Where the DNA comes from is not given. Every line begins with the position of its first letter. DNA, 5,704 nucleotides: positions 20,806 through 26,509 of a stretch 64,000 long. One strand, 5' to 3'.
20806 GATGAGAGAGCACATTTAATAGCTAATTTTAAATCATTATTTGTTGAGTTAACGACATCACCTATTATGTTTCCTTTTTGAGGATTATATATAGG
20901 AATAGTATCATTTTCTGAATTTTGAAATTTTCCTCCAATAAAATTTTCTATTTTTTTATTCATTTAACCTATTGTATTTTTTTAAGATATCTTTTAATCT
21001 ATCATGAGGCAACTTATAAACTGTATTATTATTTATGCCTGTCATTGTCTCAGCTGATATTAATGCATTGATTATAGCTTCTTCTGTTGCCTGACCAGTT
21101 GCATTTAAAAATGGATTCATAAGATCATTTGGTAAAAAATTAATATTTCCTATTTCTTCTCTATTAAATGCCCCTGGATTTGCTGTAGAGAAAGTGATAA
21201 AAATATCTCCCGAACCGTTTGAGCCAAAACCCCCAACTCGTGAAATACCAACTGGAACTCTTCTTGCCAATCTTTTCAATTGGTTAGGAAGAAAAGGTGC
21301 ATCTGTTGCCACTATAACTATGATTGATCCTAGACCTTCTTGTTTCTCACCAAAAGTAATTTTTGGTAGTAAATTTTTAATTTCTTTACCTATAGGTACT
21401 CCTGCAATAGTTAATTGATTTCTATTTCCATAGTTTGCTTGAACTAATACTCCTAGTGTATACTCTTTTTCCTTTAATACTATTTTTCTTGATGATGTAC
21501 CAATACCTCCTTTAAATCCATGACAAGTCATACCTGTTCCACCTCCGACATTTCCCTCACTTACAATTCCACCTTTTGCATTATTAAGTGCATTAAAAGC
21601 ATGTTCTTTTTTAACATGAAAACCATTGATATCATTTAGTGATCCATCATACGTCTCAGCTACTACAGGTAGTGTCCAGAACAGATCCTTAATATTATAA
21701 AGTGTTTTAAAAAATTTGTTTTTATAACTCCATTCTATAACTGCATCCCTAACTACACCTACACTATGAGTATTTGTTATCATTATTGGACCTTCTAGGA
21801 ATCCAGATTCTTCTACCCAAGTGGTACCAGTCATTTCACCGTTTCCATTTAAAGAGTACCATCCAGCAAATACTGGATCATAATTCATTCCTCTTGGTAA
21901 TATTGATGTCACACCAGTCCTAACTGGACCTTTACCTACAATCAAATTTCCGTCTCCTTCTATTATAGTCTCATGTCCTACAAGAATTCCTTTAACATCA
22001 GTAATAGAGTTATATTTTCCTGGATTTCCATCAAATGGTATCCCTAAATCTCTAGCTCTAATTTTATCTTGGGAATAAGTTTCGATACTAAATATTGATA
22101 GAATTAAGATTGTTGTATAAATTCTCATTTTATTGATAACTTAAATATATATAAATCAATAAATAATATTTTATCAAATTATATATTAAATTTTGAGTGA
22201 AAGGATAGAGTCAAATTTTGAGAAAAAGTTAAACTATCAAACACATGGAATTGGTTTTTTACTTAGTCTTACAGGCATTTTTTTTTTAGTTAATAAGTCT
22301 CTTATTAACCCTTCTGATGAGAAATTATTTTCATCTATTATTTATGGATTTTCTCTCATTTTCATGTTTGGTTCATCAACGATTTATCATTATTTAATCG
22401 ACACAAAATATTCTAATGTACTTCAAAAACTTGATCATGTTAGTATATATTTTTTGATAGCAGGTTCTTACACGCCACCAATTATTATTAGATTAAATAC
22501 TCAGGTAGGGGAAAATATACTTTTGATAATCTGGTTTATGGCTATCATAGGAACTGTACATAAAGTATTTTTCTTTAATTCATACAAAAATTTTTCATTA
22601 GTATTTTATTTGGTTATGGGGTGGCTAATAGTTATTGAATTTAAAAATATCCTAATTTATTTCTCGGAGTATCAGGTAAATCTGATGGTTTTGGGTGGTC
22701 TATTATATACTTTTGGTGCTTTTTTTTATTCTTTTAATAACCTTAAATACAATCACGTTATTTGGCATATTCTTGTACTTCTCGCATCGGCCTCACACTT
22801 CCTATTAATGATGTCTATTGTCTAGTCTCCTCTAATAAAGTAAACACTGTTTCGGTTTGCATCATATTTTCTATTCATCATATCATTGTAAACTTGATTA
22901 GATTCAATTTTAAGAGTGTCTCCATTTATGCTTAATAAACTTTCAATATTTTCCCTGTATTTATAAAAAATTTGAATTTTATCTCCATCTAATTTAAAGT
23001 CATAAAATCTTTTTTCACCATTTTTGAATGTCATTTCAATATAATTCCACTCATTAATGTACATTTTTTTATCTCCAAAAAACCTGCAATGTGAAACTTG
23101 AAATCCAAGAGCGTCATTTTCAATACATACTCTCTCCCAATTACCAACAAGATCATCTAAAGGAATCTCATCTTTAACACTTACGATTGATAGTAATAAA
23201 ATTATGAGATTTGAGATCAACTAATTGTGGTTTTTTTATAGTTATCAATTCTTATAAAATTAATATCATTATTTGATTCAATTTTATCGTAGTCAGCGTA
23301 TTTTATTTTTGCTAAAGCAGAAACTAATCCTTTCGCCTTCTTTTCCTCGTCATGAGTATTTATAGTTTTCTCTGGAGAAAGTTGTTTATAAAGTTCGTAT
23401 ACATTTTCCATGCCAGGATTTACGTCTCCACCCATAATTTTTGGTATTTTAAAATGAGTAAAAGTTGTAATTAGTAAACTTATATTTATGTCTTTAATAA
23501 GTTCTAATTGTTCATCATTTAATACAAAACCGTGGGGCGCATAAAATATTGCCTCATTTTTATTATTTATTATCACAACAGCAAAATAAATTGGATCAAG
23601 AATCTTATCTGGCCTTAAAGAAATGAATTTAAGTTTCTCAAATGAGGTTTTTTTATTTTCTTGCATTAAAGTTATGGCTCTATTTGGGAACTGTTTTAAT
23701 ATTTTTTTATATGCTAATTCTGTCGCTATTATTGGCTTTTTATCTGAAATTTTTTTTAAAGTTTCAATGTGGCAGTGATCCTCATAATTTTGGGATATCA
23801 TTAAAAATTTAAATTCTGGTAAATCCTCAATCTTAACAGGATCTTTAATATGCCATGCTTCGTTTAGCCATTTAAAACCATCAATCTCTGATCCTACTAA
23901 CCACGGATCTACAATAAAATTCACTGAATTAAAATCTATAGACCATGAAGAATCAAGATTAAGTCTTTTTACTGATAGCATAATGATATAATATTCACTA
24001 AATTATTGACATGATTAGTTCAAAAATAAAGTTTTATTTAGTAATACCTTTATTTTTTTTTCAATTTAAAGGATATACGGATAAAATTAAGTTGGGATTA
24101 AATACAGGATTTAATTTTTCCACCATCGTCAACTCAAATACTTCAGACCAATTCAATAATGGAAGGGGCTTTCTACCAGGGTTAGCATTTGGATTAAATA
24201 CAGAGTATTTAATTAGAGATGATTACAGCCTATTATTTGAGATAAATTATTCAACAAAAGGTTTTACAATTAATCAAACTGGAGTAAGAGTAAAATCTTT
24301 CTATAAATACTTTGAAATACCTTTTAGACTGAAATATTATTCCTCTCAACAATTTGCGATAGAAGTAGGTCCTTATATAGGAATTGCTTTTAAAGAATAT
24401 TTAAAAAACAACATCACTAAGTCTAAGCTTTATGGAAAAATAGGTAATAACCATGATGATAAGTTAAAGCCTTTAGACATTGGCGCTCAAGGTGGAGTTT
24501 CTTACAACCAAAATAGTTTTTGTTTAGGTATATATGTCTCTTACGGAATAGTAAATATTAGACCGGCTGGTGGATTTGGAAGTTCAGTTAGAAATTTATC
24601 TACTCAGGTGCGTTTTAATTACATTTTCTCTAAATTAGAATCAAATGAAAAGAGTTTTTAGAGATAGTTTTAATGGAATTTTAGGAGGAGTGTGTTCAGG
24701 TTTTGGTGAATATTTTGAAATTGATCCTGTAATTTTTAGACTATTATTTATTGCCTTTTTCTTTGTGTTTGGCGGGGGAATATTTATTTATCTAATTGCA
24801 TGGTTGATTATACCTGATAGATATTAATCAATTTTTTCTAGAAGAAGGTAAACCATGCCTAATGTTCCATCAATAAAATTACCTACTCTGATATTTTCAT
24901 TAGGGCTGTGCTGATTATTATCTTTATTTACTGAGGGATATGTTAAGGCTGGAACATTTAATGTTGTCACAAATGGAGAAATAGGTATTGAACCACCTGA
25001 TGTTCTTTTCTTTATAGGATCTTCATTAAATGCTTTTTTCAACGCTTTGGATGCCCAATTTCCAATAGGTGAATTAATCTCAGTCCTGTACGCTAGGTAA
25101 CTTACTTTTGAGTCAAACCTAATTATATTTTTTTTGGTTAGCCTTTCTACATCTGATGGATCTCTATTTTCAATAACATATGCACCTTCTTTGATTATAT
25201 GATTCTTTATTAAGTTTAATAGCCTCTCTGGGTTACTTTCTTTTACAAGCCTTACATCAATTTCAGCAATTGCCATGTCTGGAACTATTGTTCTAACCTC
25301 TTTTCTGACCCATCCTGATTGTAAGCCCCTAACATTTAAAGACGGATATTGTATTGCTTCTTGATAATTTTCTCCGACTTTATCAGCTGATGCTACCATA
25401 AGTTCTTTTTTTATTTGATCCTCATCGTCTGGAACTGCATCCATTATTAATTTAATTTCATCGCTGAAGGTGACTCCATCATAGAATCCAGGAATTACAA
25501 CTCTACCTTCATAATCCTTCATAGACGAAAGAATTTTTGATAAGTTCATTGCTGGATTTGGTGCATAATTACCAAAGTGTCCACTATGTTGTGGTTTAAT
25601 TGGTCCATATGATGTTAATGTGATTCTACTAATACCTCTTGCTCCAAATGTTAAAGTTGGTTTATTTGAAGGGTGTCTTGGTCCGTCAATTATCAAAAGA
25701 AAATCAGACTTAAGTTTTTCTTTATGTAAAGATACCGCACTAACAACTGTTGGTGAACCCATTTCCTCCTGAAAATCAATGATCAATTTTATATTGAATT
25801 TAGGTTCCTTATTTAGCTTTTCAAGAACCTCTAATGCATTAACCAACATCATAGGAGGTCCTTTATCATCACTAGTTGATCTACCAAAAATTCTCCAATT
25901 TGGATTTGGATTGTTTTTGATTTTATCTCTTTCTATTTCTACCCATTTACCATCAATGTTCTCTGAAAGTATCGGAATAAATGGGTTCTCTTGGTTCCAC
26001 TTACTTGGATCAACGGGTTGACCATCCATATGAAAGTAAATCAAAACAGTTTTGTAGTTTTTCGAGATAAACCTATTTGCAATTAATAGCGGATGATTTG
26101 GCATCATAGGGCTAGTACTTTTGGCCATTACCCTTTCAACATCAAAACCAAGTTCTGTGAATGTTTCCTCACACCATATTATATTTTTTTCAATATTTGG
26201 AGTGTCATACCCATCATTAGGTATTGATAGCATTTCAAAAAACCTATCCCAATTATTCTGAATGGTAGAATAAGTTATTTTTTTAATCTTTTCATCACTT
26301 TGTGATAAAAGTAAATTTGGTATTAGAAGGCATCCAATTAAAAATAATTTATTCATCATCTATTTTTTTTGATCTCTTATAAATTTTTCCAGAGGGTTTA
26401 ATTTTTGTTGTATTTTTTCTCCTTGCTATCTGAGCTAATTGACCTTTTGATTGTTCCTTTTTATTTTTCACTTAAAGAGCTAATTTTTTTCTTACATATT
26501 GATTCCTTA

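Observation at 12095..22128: Six-gene operon couples an exported DmpA/BapA-type aminopeptidase to uptake and a complete beta-alanine-type catabolic route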

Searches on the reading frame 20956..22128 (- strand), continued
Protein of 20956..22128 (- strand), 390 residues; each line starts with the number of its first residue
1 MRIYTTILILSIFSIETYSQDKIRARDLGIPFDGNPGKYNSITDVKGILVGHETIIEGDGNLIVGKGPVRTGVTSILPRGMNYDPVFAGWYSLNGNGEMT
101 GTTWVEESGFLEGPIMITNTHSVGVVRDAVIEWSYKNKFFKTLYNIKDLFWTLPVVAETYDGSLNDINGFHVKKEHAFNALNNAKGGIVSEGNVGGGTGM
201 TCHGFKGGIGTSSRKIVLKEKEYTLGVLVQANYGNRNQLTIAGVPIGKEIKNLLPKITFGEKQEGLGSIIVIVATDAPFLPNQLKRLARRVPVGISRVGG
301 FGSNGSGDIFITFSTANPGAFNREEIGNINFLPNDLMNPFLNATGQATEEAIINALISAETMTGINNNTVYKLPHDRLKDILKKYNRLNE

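Call 36: find_encoding_contigs(protein=P0030, flank=8000, max_places=5)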
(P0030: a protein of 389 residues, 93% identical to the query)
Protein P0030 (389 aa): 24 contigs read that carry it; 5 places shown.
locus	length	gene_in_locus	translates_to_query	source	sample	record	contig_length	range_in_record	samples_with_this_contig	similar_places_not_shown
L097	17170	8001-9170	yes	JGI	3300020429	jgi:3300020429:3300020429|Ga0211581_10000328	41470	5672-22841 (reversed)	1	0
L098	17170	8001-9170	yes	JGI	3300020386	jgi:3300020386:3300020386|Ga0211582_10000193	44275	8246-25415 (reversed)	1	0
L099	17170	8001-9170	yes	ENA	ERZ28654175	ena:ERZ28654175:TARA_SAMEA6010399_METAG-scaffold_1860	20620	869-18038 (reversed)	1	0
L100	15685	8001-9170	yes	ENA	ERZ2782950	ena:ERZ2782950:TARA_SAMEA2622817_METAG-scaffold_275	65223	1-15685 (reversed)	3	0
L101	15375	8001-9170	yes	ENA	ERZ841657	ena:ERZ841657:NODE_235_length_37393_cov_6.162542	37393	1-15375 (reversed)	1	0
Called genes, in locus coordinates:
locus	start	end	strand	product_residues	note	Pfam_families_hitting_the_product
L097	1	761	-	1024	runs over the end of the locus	-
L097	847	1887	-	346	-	-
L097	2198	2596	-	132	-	-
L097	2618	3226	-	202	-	-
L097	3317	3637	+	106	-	-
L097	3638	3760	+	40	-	-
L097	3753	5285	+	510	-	PF01546:Peptidase_M20, PF07687:M20_dimer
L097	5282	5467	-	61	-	PF04024:PspC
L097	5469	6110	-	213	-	PF13568:OMP_b-brl_2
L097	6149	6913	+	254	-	PF13483:Lactamase_B_3 (weak), PF12706:Lactamase_B_2 (weak)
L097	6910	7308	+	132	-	-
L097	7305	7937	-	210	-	PF03006:HlyIII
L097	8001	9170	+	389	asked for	PF03576:Peptidase_S58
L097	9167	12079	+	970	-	PF14870:PSII_BNR (faint), PF02012:BNR (faint), PF15902:Sortilin-Vps10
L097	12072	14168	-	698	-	PF07676:PD40 (faint), PF26550:Tricorn_2nd (weak), PF26549:Tricorn_N (weak), PF00930:DPPIV_N, PF02129:Peptidase_S15 (faint), PF20434:BD-FAE, PF01738:DLH (weak), PF00326:Peptidase_S9, +2 more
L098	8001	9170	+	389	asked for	PF03576:Peptidase_S58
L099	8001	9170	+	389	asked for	PF03576:Peptidase_S58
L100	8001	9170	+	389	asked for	PF03576:Peptidase_S58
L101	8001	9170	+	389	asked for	PF03576:Peptidase_S58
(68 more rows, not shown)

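Call 43: search_protein_families(library=pfam, proteins=[L006:254-3382:+, L006:3394-4893:+, L006:5771-6676:+, L006:11185-12621:+, L006:12623-14275:+, L006:15532-16551:+, L058:5749-6834:-, L058:4570-5631:-, L058:2575-3951:+, L058:13921-14973:+], max_evalue=0.00001)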
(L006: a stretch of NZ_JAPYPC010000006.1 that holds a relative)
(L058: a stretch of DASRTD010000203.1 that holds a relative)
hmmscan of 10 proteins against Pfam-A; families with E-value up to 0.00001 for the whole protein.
L006:254-3382:+ (1042 aa): 4 families
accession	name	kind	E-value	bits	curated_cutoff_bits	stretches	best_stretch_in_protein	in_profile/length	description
PF00593.30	TonB_dep_Rec_b-barrel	-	1.5e-18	68.4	27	1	419-872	29-377/436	TonB dependent receptor-like, beta-barrel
PF07715.20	Plug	-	6.6e-17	62.4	23.9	1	118-225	3-107/107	TonB-dependent Receptor Plug Domain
PF13715.12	CarbopepD_reg_2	-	1e-15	58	32.2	1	28-108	1-88/88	CarboxypepD_reg-like domain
PF13620.12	CarboxypepD_reg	-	7e-10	39.6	32.3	1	27-96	1-81/82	Carboxypeptidase regulatory-like domain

L006:3394-4893:+ (499 aa): 2 families
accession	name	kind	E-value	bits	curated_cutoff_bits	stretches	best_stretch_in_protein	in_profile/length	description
PF12771.13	SusD-like_2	-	4.8e-68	230.3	27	1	46-472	15-415/415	Starch-binding associating with outer membrane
PF12741.13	SusD-like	-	4.6e-49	168.2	27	1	65-485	52-477/495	Susd and RagB outer membrane lipoprotein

L006:5771-6676:+ (301 aa): 1 family
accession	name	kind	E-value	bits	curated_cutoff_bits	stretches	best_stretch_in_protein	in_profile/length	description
PF12762.13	DDE_Tnp_IS1595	-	4.5e-27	95.4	27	1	125-281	2-153/153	ISXO2-like transposase domain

L006:11185-12621:+ (478 aa): 1 family
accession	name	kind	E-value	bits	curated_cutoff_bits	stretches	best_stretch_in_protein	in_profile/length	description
PF00144.29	Beta-lactamase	-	2.6e-68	231.1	27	1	33-350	1-313/329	Beta-lactamase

L006:12623-14275:+ (550 aa): 1 family
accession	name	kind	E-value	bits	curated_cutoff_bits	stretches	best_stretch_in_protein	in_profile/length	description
PF00209.24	SNF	-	6.1e-49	167.5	27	2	158-474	178-491/524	Sodium:neurotransmitter symporter family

L006:15532-16551:+ (339 aa): 4 families
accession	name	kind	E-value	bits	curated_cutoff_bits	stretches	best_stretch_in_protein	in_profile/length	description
PF13377.12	Peripla_BP_3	-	4.1e-24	86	26.5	1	173-335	1-167/167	Periplasmic binding protein-like domain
PF00532.27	Peripla_BP_1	-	3.7e-23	82.8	22.2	1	66-323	3-270/281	Periplasmic binding proteins and sugar binding domain of LacI family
PF13407.12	Peripla_BP_4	-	3.3e-21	76.4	35.1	1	67-280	1-217/258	Periplasmic binding protein domain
PF00356.27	LacI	-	5.9e-17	61.6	27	1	6-53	1-46/46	Bacterial regulatory proteins, lacI family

L058:5749-6834:- (361 aa): 3 families
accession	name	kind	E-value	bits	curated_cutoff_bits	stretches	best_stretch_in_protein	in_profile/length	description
PF00672.30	HAMP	-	7.3e-09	36.3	25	1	174-220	6-52/53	HAMP domain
PF12729.13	4HB_MCP_1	-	1.3e-06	28.5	27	1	1-60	2-61/181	Four helix bundle sensory module for signal transduction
PF00989.32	PAS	-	8e-06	26.3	22.6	0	240-295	6-68/113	PAS fold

L058:4570-5631:- (353 aa): 4 families
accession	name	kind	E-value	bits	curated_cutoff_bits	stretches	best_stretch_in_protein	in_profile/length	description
PF02797.21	Chal_sti_synt_C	-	5.7e-19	69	27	1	224-348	15-148/151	Chalcone and stilbene synthases, C-terminal domain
PF00195.25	Chal_sti_synt_N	-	2e-17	63.8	27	1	65-201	87-224/225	Chalcone and stilbene synthases, N-terminal domain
PF08541.16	ACP_syn_III_C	-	1.7e-11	44.5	26.6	1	259-348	1-89/90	3-Oxoacyl-[acyl-carrier-protein (ACP)] synthase III C terminal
PF08392.18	FAE1_CUT1_RppA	-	6.9e-10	39.2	27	1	81-203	87-208/290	FAE1/Type III polyketide synthase-like protein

L058:2575-3951:+ (458 aa): 2 families
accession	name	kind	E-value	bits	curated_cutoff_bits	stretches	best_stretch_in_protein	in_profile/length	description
PF01979.26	Amidohydro_1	-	1.8e-17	64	25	1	64-439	1-345/345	Amidohydrolase family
PF07969.17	Amidohydro_3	-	3.2e-09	37.2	29.7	1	359-439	404-471/472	Amidohydrolase family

L058:13921-14973:+ (350 aa): 3 families
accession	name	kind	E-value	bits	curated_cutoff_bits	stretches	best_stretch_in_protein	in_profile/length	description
PF24684.1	Vgb_lyase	-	1.4e-40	139.4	50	1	48-275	67-282/290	Virginiamycin B lyase family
PF07494.17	Reg_prop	-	5.5e-09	35.6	20.4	0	254-273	2-20/24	Two component regulator propeller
PF08450.18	SGL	-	2.2e-08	34.4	26.3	0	72-117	177-223/246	SMP-30/Gluconolactonase/LRE-like region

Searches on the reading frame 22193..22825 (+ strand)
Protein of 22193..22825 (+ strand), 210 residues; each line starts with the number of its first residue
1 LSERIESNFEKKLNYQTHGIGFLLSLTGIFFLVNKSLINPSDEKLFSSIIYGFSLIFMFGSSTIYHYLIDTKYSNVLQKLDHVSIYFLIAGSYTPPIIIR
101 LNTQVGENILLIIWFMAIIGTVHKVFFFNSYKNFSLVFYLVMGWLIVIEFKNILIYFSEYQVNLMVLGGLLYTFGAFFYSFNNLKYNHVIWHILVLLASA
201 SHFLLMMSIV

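Call 4: search_protein_families(library=pfam, proteins=[window:22193-22825:+], max_evalue=0.001)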
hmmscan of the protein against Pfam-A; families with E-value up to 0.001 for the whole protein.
window:22193-22825:+ (210 aa): 1 family
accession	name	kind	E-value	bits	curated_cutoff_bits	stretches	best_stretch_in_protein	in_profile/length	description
PF03006.26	HlyIII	-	2e-39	136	26.2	1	12-203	7-224/224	Haemolysin-III related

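Call 5: search_protein_families(library=ncbifam, proteins=[window:22193-22825:+], max_evalue=0.001)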
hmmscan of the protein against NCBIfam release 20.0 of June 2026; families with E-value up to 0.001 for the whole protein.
window:22193-22825:+ (210 aa): 2 families
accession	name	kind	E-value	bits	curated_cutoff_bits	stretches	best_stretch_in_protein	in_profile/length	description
NF011669.1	PRK15087.1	equivalog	7.4e-61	205.2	80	1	13-207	3-197/199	PAQR family membrane homeostasis protein TrhA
TIGR01065.1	hlyIII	subfamily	5.1e-53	179.6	172.2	1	11-208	2-202/204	hemolysin III family protein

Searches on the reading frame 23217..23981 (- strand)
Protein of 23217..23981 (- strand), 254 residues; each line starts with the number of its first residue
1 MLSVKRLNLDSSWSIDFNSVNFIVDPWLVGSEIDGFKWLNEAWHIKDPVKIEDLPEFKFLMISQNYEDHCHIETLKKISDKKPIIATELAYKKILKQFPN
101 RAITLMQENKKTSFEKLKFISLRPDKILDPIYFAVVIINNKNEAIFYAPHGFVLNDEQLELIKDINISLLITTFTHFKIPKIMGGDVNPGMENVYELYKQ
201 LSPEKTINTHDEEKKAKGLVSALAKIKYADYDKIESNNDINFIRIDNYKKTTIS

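Call 4: search_protein_families(library=pfam, proteins=[window:23217-23981:-], max_evalue=0.001)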
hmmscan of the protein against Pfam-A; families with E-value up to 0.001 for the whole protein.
window:23217-23981:- (254 aa): 1 family
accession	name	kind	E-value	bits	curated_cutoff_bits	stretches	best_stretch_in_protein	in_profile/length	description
PF13483.12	Lactamase_B_3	-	8.2e-06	26.3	24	1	11-208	8-158/160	Beta-lactamase superfamily domain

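Call 5: search_protein_families(library=ncbifam, proteins=[window:23217-23981:-], max_evalue=0.001)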
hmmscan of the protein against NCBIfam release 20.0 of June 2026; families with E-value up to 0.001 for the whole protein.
window:23217-23981:- (254 aa): 0 families

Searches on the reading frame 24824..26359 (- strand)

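Call 49: search_protein_families(library=pfam, proteins=[window:24824-26359:-], max_evalue=0.00001)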
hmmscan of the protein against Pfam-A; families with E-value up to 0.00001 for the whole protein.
window:24824-26359:- (511 aa): 2 families
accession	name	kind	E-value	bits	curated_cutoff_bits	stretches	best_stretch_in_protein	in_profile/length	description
PF01546.33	Peptidase_M20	-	2.6e-16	60.6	24.6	1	106-505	1-203/206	Peptidase family M20/M25/M40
PF07687.19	M20_dimer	-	9.2e-12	45.3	21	1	239-391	2-102/107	Peptidase dimerisation domain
